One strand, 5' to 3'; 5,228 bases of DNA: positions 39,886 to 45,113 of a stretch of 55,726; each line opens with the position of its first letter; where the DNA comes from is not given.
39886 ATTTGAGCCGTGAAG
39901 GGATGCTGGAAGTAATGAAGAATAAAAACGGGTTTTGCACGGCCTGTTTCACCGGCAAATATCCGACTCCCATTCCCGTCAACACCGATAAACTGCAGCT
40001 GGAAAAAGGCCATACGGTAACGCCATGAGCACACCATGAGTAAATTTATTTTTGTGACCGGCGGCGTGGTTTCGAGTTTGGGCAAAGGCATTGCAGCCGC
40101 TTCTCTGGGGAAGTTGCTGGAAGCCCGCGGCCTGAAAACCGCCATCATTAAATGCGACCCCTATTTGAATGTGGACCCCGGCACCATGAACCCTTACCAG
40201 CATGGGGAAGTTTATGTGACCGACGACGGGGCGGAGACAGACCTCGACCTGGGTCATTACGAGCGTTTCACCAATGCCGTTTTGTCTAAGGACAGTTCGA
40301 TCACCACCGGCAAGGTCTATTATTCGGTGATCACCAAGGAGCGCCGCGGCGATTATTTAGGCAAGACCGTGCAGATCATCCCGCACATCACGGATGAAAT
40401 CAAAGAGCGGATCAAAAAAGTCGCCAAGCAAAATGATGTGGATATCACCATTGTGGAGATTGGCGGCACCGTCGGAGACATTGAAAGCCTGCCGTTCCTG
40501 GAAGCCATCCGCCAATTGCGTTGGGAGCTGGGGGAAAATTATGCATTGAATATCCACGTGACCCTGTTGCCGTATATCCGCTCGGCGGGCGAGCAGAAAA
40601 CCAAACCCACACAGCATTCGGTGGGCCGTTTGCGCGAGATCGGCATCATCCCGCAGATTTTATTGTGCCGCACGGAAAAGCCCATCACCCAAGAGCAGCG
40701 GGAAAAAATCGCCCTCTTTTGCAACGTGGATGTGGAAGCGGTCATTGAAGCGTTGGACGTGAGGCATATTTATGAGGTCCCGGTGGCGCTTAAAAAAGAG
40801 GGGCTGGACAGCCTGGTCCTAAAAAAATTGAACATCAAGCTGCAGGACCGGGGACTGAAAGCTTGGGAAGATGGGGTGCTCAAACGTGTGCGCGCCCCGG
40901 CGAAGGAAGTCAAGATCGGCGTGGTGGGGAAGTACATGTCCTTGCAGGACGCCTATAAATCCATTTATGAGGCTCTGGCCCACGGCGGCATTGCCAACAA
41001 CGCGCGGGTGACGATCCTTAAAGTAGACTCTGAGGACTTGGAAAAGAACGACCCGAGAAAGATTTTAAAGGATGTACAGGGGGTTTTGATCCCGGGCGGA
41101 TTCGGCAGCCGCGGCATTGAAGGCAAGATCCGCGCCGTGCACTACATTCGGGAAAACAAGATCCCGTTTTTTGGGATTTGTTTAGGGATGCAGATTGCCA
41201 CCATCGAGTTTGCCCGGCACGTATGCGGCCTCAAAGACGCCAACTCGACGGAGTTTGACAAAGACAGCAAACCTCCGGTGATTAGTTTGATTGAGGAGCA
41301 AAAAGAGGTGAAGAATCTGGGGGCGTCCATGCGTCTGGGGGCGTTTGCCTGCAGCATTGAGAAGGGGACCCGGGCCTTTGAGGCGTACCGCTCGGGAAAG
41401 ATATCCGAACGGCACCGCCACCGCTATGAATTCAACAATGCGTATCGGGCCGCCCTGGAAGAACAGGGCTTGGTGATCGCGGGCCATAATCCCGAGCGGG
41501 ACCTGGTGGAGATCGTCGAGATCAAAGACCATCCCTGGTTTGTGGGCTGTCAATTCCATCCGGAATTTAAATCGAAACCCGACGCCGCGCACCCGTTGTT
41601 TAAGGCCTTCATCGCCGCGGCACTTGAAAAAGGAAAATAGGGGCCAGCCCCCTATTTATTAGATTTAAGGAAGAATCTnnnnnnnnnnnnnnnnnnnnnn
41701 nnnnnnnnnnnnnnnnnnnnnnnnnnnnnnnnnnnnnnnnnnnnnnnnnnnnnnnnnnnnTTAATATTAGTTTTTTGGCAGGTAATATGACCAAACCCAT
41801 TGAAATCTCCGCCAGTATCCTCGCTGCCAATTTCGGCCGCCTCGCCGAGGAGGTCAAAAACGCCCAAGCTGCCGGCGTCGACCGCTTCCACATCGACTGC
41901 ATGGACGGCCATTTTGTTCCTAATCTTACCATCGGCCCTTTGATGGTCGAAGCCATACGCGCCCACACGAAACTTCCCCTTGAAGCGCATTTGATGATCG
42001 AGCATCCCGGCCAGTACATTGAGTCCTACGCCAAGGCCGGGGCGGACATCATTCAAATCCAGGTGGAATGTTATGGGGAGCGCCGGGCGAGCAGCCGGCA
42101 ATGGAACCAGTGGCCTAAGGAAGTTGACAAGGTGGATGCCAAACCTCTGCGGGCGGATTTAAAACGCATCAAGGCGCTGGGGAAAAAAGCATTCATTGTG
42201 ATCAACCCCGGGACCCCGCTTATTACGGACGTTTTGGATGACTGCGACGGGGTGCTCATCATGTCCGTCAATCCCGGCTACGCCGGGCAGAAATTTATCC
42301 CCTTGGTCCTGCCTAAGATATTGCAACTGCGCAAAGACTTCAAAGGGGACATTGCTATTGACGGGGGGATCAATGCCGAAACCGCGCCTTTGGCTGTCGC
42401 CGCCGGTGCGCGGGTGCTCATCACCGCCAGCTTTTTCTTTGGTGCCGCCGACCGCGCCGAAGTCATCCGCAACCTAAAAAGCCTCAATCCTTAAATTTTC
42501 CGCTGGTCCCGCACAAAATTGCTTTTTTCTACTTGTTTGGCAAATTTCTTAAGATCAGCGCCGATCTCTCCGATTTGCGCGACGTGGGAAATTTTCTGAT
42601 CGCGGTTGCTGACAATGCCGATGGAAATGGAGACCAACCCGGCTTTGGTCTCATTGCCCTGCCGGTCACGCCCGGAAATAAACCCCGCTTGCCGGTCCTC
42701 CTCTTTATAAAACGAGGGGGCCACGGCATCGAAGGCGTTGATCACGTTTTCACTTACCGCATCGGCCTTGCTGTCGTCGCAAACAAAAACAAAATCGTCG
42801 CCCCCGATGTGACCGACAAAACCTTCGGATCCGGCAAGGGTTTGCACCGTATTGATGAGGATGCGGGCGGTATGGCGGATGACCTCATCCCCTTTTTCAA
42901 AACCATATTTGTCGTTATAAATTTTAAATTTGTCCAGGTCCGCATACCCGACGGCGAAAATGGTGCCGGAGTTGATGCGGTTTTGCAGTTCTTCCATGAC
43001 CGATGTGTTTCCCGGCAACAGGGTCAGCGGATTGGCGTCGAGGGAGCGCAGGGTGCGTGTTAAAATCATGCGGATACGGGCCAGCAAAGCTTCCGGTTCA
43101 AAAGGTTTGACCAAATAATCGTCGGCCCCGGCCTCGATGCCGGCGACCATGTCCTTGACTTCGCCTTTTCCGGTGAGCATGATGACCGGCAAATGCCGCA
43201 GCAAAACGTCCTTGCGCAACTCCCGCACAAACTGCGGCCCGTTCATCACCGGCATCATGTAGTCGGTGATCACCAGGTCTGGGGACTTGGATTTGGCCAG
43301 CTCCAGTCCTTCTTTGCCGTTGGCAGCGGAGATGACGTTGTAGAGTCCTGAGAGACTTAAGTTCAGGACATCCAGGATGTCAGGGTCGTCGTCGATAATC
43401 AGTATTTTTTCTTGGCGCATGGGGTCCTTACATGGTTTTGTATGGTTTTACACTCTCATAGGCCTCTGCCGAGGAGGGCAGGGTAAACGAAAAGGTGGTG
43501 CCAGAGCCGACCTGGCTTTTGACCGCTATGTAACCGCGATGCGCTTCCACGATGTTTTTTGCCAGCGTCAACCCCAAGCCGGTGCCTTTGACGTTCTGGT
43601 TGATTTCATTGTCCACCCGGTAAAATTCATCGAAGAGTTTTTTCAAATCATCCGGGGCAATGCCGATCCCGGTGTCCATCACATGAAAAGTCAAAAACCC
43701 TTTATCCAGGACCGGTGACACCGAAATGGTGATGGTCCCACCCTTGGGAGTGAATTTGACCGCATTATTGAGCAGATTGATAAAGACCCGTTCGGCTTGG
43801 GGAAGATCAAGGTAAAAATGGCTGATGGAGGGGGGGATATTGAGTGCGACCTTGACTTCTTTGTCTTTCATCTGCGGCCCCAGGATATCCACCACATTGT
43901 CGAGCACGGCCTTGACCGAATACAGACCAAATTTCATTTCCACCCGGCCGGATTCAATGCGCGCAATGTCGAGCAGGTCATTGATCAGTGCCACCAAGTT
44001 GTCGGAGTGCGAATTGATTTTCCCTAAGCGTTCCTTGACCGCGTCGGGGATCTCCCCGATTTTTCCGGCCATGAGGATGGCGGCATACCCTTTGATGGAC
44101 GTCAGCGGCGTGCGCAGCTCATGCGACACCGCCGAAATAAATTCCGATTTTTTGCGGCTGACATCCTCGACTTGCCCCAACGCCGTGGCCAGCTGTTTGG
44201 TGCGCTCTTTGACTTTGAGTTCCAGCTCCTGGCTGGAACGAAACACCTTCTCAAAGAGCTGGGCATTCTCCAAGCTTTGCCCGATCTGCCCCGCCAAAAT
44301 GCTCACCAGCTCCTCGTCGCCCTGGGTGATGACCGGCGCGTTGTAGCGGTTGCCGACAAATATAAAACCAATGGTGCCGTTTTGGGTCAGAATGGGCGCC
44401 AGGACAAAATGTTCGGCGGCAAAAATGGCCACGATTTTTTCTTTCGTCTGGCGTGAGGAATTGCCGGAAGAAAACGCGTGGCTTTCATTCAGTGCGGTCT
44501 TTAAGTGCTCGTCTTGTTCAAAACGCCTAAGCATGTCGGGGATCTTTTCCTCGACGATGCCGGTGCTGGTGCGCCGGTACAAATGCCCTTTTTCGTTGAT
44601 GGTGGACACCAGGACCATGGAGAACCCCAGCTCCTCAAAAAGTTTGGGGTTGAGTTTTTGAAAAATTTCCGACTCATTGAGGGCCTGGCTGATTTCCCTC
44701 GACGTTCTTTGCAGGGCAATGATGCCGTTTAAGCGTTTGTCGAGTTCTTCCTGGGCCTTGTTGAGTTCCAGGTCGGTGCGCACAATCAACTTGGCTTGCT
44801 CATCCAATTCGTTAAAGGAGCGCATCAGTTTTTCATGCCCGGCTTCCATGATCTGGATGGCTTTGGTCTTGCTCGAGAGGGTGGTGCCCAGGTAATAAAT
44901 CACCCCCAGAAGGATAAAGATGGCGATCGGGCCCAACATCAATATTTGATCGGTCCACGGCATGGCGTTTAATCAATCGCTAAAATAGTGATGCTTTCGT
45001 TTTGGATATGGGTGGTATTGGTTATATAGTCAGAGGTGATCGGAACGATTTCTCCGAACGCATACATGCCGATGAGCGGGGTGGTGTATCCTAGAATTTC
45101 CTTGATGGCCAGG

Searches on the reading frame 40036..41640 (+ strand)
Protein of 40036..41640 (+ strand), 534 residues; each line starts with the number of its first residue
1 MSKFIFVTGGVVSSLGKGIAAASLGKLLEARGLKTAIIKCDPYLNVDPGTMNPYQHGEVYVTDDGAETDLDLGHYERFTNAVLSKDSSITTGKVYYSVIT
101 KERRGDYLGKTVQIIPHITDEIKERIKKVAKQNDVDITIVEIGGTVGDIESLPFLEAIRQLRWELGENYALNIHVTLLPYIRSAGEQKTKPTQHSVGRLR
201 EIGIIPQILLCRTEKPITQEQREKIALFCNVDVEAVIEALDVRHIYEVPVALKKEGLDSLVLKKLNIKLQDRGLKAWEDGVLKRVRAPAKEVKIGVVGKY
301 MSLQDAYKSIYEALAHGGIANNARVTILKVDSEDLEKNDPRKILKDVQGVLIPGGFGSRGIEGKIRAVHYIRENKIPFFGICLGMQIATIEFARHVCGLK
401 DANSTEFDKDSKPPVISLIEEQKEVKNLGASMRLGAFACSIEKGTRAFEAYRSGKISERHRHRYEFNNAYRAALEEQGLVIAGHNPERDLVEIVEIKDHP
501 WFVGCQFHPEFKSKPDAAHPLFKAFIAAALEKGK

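Call 11: search_protein_families(library=pfam, proteins=[window:40036-41640:+], max_evalue=0.01)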
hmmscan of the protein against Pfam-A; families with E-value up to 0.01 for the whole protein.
window:40036-41640:+ (534 aa): 4 families
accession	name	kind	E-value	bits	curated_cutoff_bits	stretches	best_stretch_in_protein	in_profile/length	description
PF06418.20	CTP_synth_N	-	5.2e-129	429.7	26.1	1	3-267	1-265/265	CTP synthase N-terminus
PF00117.34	GATase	-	4.8e-43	147.5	22.8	1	303-527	2-189/190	Glutamine amidotransferase class-I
PF07722.19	Peptidase_C26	-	2.5e-07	31.1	20.5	1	370-510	100-219/219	Peptidase C26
PF01656.29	CbiA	-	0.00011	22.6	25.4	1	13-148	8-54/125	CobQ/CobB/MinD/ParA nucleotide binding domain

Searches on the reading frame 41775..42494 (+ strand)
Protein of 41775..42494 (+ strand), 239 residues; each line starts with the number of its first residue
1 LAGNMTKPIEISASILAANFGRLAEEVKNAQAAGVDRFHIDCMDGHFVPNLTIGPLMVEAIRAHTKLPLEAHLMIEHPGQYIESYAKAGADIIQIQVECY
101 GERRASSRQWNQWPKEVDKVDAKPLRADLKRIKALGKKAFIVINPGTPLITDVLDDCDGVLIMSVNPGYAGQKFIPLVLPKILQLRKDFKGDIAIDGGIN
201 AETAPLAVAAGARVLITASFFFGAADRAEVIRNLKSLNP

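Call 11: search_protein_families(library=pfam, proteins=[window:41775-42494:+], max_evalue=0.01)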
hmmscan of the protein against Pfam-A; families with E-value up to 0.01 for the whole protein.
window:41775-42494:+ (239 aa): 1 family
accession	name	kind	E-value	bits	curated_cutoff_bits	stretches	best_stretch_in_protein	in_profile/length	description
PF00834.25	Ribul_P_3_epim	-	1.4e-59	201.3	21.1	2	11-99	2-90/198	Ribulose-phosphate 3 epimerase family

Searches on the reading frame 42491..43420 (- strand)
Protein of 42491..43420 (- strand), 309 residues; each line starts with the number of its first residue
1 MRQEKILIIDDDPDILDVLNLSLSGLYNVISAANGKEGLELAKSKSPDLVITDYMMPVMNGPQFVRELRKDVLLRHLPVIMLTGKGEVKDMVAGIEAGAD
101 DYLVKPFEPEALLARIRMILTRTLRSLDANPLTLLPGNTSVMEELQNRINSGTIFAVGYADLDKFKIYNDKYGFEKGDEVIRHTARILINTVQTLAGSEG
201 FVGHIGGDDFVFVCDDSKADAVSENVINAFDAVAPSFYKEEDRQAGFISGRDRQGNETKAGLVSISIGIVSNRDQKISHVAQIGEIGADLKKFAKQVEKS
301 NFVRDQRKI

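Call 11: search_protein_families(library=pfam, proteins=[window:42491-43420:-], max_evalue=0.01)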
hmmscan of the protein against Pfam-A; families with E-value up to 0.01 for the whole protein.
window:42491-43420:- (309 aa): 2 families
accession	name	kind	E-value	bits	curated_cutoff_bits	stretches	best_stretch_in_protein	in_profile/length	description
PF00072.30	Response_reg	-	1.4e-29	102.9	30.2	1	6-117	1-111/111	Response regulator receiver domain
PF00990.26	GGDEF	-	5.6e-14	52.7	23.8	1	132-241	6-118/161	Diguanylate cyclase, GGDEF domain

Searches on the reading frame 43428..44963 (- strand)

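Call 59: search_protein_families(library=pfam, proteins=[window:43428-44963:-], max_evalue=0.001)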
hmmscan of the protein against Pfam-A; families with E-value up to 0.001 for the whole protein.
window:43428-44963:- (511 aa): 3 families
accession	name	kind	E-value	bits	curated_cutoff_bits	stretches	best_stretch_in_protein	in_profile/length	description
PF02518.31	HATPase_c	-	4.4e-30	104.8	26.4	1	388-497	4-109/111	Histidine kinase-, DNA gyrase B-, and HSP90-like ATPase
PF00512.31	HisKA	-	5.5e-19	68.4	26.9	1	272-339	2-66/66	His Kinase A (phospho-acceptor) domain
PF13492.12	GAF_3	-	9.9e-05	23.2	27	1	150-233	52-129/129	GAF domain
